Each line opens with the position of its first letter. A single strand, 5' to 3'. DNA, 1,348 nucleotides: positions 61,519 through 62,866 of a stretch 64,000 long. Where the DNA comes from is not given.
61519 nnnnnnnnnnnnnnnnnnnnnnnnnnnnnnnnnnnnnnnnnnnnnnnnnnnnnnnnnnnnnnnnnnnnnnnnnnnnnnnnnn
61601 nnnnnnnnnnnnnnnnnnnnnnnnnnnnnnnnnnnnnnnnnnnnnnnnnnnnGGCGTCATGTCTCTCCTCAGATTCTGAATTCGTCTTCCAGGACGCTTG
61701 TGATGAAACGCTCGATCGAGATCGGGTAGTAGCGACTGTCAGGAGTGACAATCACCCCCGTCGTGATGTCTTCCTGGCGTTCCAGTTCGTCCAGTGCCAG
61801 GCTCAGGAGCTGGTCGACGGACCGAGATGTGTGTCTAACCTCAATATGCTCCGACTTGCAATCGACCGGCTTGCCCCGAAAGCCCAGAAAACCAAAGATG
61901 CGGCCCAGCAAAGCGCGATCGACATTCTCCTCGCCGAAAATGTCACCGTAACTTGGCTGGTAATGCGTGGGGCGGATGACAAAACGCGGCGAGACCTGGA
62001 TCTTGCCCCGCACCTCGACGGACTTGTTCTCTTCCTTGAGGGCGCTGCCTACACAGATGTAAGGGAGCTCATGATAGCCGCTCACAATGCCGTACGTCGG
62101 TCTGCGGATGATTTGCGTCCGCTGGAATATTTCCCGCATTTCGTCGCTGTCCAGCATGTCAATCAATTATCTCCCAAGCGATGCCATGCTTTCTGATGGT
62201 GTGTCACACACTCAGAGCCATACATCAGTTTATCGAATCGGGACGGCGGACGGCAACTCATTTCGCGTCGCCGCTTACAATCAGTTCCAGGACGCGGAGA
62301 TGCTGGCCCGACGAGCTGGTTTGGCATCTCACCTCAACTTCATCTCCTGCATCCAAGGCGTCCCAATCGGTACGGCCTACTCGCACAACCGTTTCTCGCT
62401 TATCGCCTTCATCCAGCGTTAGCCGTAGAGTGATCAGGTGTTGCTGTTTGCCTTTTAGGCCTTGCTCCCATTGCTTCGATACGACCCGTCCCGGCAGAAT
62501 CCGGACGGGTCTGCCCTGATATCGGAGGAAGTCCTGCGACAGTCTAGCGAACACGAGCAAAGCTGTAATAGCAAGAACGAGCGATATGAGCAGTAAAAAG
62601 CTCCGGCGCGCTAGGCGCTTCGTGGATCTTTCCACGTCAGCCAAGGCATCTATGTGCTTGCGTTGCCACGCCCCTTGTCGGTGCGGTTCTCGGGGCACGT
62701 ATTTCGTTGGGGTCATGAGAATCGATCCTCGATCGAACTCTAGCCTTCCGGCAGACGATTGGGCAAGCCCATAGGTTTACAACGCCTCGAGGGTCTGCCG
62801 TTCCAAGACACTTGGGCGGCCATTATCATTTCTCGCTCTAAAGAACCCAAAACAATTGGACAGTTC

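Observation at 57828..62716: Five-gene minus-strand operon of uncharacterised membrane, coiled-coil and secreted proteins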

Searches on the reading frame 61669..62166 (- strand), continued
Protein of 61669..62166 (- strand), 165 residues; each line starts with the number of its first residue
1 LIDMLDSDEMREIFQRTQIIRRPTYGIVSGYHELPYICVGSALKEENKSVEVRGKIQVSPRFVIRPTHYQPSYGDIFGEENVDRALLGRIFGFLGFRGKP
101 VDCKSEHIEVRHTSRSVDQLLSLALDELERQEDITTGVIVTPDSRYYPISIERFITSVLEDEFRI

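Call 61: find_encoding_contigs(protein=P0284, flank=6000, max_places=2)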
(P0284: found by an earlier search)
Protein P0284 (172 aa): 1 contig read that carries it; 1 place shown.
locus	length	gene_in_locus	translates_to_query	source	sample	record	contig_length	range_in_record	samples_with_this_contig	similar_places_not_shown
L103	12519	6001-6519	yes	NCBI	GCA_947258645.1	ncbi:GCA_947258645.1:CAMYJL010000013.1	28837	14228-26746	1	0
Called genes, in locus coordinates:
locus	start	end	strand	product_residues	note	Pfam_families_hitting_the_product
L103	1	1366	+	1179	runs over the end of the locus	PF00289:Biotin_carb_N, PF02222:ATP-grasp (weak), PF02786:CPSase_L_D2, PF07478:Dala_Dala_lig_C (weak), PF02785:Biotin_carb_C, PF00682:HMGL-like, PF02436:PYC_OADA, PF00364:Biotin_lipoyl, +1 more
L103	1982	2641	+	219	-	PF00034:Cytochrom_C (weak), PF13442:Cytochrome_CBB3 (faint), PF00034:Cytochrom_C (weak)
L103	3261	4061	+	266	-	-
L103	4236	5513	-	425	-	PF04055:Radical_SAM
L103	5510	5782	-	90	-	-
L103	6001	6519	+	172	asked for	-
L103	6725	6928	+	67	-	-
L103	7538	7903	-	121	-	PF04134:DCC1-like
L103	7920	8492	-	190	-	PF13187:Fer4_9 (faint), PF12837:Fer4_6 (faint), PF13237:Fer4_10 (faint), PF00037:Fer4 (faint), PF12798:Fer4_3 (faint), PF12838:Fer4_7 (weak), PF14697:Fer4_21 (weak), PF12838:Fer4_7 (weak), +1 more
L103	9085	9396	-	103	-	-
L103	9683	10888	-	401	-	PF00682:HMGL-like, PF22617:HCS_D2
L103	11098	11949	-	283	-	PF01557:FAA_hydrolase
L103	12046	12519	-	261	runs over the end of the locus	PF03328:HpcH_HpaI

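Call 62: find_encoding_contigs(protein=P0144, flank=6000, max_places=2)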
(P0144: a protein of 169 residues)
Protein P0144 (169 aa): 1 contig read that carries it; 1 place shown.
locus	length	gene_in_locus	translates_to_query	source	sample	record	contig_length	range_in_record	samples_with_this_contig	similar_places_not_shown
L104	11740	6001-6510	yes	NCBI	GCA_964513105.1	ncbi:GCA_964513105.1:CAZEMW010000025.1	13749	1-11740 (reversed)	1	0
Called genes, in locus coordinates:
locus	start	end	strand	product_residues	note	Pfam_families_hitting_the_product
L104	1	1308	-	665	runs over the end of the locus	PF00873:ACR_tran, PF03176:MMPL (weak)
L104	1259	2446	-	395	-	-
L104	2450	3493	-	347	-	PF25917:BSH_RND (weak), PF25973:BSH_CzcB (weak), PF26002:Beta-barrel_AprE (faint), PF25954:Beta-barrel_RND_2, PF25990:Beta-barrel_YknX (weak), PF25967:RND-MFP_C, PF25975:CzcB_C (weak), PF25989:YknX_C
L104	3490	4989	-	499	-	PF02321:OEP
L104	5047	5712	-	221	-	PF00440:TetR_N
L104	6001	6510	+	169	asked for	-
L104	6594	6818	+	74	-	-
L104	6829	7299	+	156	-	-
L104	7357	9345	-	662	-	PF00072:Response_reg, PF01590:GAF, PF13185:GAF_2, PF13492:GAF_3 (faint), PF13487:HD_5, PF01966:HD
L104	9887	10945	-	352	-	-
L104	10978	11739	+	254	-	?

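Call 66: find_encoding_contigs(protein=P0112, flank=8000, max_places=1)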
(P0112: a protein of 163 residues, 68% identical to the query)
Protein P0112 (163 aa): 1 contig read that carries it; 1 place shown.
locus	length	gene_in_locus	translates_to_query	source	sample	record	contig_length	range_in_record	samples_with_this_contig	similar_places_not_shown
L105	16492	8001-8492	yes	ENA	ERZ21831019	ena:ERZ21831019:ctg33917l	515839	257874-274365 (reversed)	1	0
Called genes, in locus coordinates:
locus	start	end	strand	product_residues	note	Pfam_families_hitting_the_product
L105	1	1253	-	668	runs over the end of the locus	PF13715:CarbopepD_reg_2 (faint), PF13620:CarboxypepD_reg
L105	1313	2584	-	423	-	PF01408:GFO_IDH_MocA, PF19051:GFO_IDH_MocA_C2 (faint), PF22725:GFO_IDH_MocA_C3 (weak)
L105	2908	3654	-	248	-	PF06283:ThuA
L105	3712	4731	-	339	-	PF00072:Response_reg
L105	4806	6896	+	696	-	PF02449:Glyco_hydro_42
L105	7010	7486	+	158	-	-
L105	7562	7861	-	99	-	PF01985:CRS1_YhbY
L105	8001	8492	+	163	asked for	-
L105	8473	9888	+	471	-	-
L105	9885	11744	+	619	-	-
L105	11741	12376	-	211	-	-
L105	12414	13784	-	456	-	PF04367:DUF502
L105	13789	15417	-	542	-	PF01202:SKI, PF13238:AAA_18, PF13671:AAA_33, PF01264:Chorismate_synt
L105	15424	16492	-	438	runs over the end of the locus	PF00275:EPSP_synthase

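Call 67: find_encoding_contigs(protein=P0101, flank=8000, max_places=1)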
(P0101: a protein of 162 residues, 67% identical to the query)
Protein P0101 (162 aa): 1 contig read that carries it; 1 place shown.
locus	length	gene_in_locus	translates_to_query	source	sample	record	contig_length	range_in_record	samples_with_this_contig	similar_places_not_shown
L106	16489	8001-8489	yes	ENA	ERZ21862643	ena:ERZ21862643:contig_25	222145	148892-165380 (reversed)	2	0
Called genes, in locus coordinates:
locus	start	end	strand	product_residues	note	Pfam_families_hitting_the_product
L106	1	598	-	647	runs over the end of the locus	PF11028:TMEM260_N, PF13231:PMT_2 (weak), PF28495:TMEM260_2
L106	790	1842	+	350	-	PF09339:HTH_IclR (weak), PF12838:Fer4_7, PF13187:Fer4_9, PF13237:Fer4_10, PF14697:Fer4_21, PF00037:Fer4, PF12797:Fer4_2 (weak), PF12837:Fer4_6 (weak)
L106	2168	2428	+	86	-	-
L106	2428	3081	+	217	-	PF00481:PP2C, PF13672:PP2C_2 (weak), PF07228:SpoIIE (weak)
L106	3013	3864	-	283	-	PF00149:Metallophos, PF12850:Metallophos_2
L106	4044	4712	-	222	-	PF10502:Peptidase_S26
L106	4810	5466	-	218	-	PF02811:PHP (weak), PF13263:PHP_C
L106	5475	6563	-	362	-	-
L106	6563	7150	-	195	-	-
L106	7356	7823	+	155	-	-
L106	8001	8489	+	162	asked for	-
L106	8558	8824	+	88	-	-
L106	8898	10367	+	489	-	-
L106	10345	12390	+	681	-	-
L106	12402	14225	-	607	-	-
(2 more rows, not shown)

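Call 68: find_encoding_contigs(protein=P0042, flank=8000, max_places=1)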
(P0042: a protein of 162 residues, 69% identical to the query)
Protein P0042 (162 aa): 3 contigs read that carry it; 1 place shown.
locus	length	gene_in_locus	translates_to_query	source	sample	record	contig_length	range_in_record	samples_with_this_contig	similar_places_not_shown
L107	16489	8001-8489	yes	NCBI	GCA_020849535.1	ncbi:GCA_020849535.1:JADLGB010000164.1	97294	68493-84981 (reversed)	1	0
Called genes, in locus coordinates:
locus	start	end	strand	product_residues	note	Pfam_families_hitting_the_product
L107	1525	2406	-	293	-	PF16138:DUF4846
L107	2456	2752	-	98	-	PF12773:DZR (faint), PF28088:HVO_2901 (faint)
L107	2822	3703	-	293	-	PF05635:23S_rRNA_IVP (faint)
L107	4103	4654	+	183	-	PF09990:DUF2231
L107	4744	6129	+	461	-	PF00512:HisKA, PF02518:HATPase_c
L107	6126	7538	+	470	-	PF00072:Response_reg, PF00158:Sigma54_activat, PF14532:Sigma54_activ_2, PF07728:AAA_5 (weak), PF25601:AAA_lid_14, PF02954:HTH_8, PF18024:HTH_50 (faint)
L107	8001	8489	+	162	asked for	-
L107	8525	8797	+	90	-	-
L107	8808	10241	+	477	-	-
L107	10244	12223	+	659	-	-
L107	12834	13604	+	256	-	PF14237:GYF_2, PF06271:RDD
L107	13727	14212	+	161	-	-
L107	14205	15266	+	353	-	-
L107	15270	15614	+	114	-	-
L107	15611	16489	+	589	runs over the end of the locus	PF13559:DUF4129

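Call 81: list_cluster_members(proteins=[P0141, P0151, P0153, P0155, P0163, P0157, P0158, P0166, P0168, P0253])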
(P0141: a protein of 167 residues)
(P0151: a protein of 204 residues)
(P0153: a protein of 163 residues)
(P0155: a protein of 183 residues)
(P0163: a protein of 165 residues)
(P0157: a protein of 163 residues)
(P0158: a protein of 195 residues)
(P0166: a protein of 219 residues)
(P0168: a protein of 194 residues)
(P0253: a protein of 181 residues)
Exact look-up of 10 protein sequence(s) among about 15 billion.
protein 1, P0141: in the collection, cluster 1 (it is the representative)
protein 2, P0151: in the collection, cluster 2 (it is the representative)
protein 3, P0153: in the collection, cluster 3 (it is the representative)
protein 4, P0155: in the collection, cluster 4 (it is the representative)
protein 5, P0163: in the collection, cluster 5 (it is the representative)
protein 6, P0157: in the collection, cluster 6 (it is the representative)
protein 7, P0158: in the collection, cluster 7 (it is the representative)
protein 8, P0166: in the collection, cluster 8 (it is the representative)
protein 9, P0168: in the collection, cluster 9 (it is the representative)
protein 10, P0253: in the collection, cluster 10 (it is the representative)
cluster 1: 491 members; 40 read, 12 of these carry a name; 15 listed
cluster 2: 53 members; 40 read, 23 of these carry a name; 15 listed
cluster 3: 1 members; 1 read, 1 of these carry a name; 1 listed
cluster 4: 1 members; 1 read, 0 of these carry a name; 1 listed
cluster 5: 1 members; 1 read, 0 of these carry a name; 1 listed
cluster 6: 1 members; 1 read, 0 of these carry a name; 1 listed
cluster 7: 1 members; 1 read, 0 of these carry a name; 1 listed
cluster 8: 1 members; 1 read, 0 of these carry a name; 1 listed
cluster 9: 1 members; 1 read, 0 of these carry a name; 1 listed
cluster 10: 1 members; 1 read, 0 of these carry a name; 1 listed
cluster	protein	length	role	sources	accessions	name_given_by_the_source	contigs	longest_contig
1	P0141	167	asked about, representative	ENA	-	-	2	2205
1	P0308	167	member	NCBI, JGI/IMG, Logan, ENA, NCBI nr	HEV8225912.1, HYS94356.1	MAG TPA: hypothetical protein VGQ74_02835 [Methylomirabilota bacterium] | hypothetical protein | hypothetical protein [Methylomirabilota bacterium]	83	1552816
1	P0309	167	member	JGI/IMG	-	hypothetical protein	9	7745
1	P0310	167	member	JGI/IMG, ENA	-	hypothetical protein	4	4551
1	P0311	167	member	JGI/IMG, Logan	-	hypothetical protein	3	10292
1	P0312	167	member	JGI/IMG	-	hypothetical protein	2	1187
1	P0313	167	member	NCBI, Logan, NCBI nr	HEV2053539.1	MAG TPA: hypothetical protein VGV06_00030 [Methylomirabilota bacterium] | hypothetical protein [Methylomirabilota bacterium]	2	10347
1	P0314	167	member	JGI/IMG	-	hypothetical protein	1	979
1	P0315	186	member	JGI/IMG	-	caffeoyl-CoA O-methyltransferase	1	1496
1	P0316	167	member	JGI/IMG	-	hypothetical protein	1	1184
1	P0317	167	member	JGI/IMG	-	hypothetical protein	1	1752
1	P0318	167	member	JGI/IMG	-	hypothetical protein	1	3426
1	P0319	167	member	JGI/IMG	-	hypothetical protein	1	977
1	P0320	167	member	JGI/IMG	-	-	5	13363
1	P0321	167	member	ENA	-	-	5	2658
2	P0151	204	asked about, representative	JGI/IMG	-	hypothetical protein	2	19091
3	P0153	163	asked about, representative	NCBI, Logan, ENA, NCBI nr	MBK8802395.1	MAG: hypothetical protein IPN71_10155 [Fibrobacteres bacterium] | hypothetical protein [Fibrobacterota bacterium]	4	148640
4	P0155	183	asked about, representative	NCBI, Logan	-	-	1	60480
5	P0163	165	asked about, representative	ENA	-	-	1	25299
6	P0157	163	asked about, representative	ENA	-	-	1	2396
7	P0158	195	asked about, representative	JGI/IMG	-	-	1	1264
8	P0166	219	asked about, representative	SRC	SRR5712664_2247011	-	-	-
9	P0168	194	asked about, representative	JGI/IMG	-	-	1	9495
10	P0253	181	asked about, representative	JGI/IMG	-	-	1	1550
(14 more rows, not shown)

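Call 82: find_encoding_contigs(protein=P0153, flank=8000, max_places=1)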
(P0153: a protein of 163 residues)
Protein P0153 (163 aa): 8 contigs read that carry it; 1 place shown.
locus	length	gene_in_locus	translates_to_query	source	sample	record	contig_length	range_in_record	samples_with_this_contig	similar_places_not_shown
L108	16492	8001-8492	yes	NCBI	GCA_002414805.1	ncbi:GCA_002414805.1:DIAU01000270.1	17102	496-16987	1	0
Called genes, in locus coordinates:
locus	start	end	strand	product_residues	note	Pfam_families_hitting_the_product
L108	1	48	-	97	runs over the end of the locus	PF02686:GatC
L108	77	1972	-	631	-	PF13620:CarboxypepD_reg (faint)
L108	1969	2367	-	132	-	PF14394:DUF4423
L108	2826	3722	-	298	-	PF02899:Phage_int_SAM_1, PF00589:Phage_integrase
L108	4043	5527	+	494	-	PF02550:AcetylCoA_hydro, PF13336:AcetylCoA_hyd_C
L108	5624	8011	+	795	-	PF03772:Competence, PF00753:Lactamase_B, PF12706:Lactamase_B_2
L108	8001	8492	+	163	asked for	-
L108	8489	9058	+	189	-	PF00293:NUDIX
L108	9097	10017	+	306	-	PF08668:HDOD, PF01966:HD (weak)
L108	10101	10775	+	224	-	PF05036:SPOR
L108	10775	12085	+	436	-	PF00919:UPF0004, PF04055:Radical_SAM, PF18693:TRAM_2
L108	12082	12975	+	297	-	PF02899:Phage_int_SAM_1, PF00589:Phage_integrase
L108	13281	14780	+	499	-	PF00989:PAS (weak), PF08447:PAS_3, PF08448:PAS_4, PF00512:HisKA, PF02518:HATPase_c, PF00072:Response_reg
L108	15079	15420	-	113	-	-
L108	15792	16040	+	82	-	PF01053:Cys_Met_Meta_PP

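Call 84: fold_search(model_id=the predicted structure, library=viral)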
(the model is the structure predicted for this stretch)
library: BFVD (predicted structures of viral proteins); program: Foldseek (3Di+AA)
matches with E <= 10: 345; with E <= 0.001: 0
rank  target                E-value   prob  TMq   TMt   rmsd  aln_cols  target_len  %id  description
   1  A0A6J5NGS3            7.8e-02  0.54  0.30  0.17   9.9       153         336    6  Uncharacterized protein [uncultured Caudovirales phage]
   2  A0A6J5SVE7            8.8e-02  0.47  0.31  0.22   8.8       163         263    8  Uncharacterized protein [uncultured Caudovirales phage]
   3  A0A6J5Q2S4            8.8e-02  0.38  0.28  0.20   9.1       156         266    8  Uncharacterized protein [uncultured Caudovirales phage]
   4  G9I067                1.3e-01  0.16  0.18  0.12  17.2       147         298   10  Uncharacterized protein [Helicoverpa zea nudivirus 2]
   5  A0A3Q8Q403            1.6e-01  0.16  0.22  0.28  16.4       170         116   10  Uncharacterized protein [Sulfolobales Beppu filamentous virus 3]
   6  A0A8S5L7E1            2.5e-01  0.08  0.19  0.13  16.0       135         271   11  Uncharacterized protein [CrAss-like virus sp. ctt4r3]
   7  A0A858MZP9            2.6e-01  0.72  0.31  0.50  15.0       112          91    9  (no name in the UniProt tables at hand)
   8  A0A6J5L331            2.8e-01  0.08  0.15  0.19  14.4       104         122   15  Uncharacterized protein [uncultured Caudovirales phage]
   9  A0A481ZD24            3.0e-01  0.02  0.11  0.14  17.8       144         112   12  Uncharacterized protein [Pithovirus LCPAC406]
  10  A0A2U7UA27            3.2e-01  0.30  0.21  0.24  10.4       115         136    8  Uncharacterized protein [Pandoravirus quercus]
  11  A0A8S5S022            3.4e-01  0.09  0.21  0.11  13.9       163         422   10  Uncharacterized protein [Myoviridae sp. ctNQV2]
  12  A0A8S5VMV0            4.0e-01  0.08  0.16  0.18  15.8       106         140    7  (no name in the UniProt tables at hand)
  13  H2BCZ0                4.3e-01  0.14  0.22  0.27   6.2       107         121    6  (no name in the UniProt tables at hand)
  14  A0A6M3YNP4            4.6e-01  0.04  0.12  0.14  16.0       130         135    6  Uncharacterized protein [Cronobacter phage JC01]
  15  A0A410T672            4.9e-01  0.03  0.10  0.11  13.9        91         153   14  (no name in the UniProt tables at hand)
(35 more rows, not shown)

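Call 85: search_protein_families(library=padloc, proteins=[window:61669-62157:-], max_evalue=0.1)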
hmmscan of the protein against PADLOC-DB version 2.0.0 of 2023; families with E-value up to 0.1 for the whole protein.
window:61669-62157:- (162 aa): 0 families

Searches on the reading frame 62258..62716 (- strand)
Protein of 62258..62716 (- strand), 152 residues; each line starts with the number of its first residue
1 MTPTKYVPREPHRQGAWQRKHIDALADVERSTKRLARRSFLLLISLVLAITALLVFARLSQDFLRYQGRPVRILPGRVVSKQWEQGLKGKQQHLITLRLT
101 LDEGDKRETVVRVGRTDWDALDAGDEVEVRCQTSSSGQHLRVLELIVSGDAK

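Call 3: search_protein_families(library=pfam, proteins=[window:62258-62716:-], max_evalue=1)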
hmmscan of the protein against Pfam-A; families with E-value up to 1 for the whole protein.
window:62258-62716:- (152 aa): 3 families
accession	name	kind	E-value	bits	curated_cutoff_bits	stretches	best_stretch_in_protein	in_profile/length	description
PF24315.1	DUF7489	-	0.0013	18.9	27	1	78-128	10-56/65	Domain of unknown function (DUF7489)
PF10694.14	DUF2500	-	0.005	17.7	33.5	1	44-132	5-94/102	Protein of unknown function (DUF2500)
PF15108.11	TMEM37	-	0.1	12.9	31.7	1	29-68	113-152/182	Voltage-dependent calcium channel gamma-like subunit protein family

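Call 4: search_protein_families(library=ncbifam, proteins=[window:62258-62716:-], max_evalue=1)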
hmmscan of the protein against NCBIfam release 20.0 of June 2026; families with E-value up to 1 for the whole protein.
window:62258-62716:- (152 aa): 0 families

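Call 85: search_protein_families(library=padloc, proteins=[window:62258-62716:-], max_evalue=0.1)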
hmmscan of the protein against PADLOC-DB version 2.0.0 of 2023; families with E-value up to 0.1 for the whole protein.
window:62258-62716:- (152 aa): 0 families

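Call 92: search_protein_families(library=pfam, alignment_id=A9, max_evalue=1)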
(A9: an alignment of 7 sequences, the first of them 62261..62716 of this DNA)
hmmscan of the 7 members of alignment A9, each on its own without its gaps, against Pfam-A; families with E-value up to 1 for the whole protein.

A. member 1, window:62261-62716:- (152 aa): 3 families
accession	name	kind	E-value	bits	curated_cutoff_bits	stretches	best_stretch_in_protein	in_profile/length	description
PF24315.1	DUF7489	-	0.0013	18.9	27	1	78-128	10-56/65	Domain of unknown function (DUF7489)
PF10694.14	DUF2500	-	0.005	17.7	33.5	1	44-132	5-94/102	Protein of unknown function (DUF2500)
PF15108.11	TMEM37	-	0.1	12.9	31.7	1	29-68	113-152/182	Voltage-dependent calcium channel gamma-like subunit protein family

B. families by the number of members that match (of 7 scanned): 4 families
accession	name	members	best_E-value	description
PF24315.1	DUF7489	6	7.7e-05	Domain of unknown function (DUF7489)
PF10694.14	DUF2500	2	0.005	Protein of unknown function (DUF2500)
PF15108.11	TMEM37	1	0.1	Voltage-dependent calcium channel gamma-like subunit protein family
PF17292.8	POB3_N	1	0.16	POB3-like N-terminal PH domain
